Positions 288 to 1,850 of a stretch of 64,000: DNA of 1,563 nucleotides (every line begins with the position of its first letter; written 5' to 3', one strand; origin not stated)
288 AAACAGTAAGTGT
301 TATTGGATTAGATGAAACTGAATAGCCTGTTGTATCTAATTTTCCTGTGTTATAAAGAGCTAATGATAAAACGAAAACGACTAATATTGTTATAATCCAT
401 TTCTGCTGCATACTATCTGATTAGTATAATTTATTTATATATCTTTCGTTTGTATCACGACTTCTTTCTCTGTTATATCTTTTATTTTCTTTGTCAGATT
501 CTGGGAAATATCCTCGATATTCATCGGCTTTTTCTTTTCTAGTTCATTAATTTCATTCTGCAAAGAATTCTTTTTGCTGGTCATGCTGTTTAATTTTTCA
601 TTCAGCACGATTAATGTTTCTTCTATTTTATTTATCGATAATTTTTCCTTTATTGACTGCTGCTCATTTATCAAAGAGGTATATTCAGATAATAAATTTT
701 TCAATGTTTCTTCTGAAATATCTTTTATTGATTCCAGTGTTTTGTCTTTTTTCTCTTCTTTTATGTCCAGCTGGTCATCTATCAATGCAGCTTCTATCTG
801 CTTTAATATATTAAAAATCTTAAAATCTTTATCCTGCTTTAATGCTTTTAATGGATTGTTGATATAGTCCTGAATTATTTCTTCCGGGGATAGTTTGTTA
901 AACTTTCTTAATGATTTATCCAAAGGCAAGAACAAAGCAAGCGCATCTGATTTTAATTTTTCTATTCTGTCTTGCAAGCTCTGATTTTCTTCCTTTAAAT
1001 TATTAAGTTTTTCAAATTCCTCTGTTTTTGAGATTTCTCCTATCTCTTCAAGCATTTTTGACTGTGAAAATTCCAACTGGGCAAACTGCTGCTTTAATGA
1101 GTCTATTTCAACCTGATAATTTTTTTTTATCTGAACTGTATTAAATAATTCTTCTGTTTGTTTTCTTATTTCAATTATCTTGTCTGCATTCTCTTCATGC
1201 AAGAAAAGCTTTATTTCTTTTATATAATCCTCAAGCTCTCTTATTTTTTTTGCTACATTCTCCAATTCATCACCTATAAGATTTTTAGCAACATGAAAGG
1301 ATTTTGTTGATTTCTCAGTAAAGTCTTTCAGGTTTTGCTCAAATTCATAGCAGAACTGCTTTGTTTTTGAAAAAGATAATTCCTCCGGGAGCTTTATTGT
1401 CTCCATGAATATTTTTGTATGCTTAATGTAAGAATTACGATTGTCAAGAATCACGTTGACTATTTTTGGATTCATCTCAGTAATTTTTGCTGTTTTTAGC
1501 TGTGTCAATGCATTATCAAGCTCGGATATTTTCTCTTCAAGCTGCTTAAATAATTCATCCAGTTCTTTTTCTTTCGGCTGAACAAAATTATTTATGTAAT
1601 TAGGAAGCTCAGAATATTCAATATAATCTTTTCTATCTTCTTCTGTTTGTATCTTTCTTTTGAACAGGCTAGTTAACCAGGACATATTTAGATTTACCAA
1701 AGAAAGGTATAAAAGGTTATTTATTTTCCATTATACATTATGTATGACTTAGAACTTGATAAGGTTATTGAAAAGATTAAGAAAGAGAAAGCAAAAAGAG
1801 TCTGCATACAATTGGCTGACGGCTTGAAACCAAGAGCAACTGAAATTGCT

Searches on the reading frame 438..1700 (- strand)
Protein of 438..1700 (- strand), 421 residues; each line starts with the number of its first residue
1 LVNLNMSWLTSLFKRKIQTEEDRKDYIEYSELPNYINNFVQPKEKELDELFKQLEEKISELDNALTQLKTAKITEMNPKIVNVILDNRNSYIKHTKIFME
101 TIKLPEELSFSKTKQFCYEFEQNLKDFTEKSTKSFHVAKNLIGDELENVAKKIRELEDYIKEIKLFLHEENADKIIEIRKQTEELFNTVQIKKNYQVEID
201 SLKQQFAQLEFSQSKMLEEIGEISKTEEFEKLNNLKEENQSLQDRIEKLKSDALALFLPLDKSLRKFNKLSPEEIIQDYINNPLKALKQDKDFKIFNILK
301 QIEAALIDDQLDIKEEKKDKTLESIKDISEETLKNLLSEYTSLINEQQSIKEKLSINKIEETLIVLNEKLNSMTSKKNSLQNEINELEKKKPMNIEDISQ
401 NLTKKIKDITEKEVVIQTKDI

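Call 73: search_protein_families(library=padloc, alignment_id=A6, max_evalue=0.00001)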
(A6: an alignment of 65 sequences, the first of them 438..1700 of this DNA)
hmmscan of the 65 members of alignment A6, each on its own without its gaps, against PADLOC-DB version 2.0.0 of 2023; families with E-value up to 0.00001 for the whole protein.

A. member 1, window:438-1700:- (421 aa): 0 families

B. families by the number of members that match (of 65 scanned): 69 families (the first 25 are shown)
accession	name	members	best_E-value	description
PDLC04134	mad2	3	4.6e-30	mads_2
PDLC04789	PDC-S01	2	2.6e-71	-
PDLC04790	PDC-S01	2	9.3e-61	-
PDLC04787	PDC-S01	2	9.2e-52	-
PDLC02267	AbiEi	2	6.4e-42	AbiEi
PDLC04786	PDC-S01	2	1e-30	-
PDLC04788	PDC-S01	2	3.7e-28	-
PDLC04791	PDC-S01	2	6e-26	-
PDLC04792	PDC-S01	2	8.3e-24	-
PDLC02241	AbiEi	2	1.9e-20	AbiEi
PDLC01991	CARF_m8--CARF_LolE_TM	2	4.7e-19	-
PDLC04689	PDC-M51A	2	4.2e-15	-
PDLC01990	CARF_m8--CARF_Beta-galactosidase_LolE_TM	2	9.9e-08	-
PDLC02323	AbiEii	1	5.2e-65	AbiEii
PDLC02304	AbiEii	1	2.1e-46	AbiEii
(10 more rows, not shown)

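Call 74: search_protein_families(library=pfam, alignment_id=A6, max_evalue=1e-8)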
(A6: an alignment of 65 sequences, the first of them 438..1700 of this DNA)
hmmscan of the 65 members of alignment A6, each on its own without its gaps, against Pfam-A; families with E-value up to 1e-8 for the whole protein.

A. member 1, window:438-1700:- (421 aa): 0 families

B. families by the number of members that match (of 65 scanned): 49 families (the first 25 are shown)
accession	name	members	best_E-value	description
PF13489.12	Methyltransf_23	3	3.5e-26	Methyltransferase domain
PF08241.18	Methyltransf_11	3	4.6e-16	Methyltransferase domain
PF13847.12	Methyltransf_31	3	4.8e-14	Methyltransferase domain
PF08443.16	RimK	2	2.3e-43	RimK-like ATP-grasp domain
PF13635.12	DUF4143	2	1.6e-35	Domain of unknown function (DUF4143)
PF13173.12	AAA_14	2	6.7e-32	AAA domain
PF12704.14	MacB_PCD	2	5.5e-30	MacB-like periplasmic core domain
PF04055.27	Radical_SAM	2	1.6e-26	Radical SAM superfamily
PF02687.27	FtsX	2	6.8e-22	FtsX-like permease C-terminal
PF13649.12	Methyltransf_25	2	2e-10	Methyltransferase domain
PF02655.19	ATP-grasp_3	2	3.2e-10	ATP-grasp domain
PF01136.24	Peptidase_U32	1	1.6e-72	Peptidase family U32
PF07992.20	Pyr_redox_2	1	1.3e-47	Pyridine nucleotide-disulphide oxidoreductase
PF04015.17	DUF362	1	1.8e-45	Domain of unknown function (DUF362)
PF01994.21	Trm56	1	1.3e-42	tRNA ribose 2'-O-methyltransferase, aTrm56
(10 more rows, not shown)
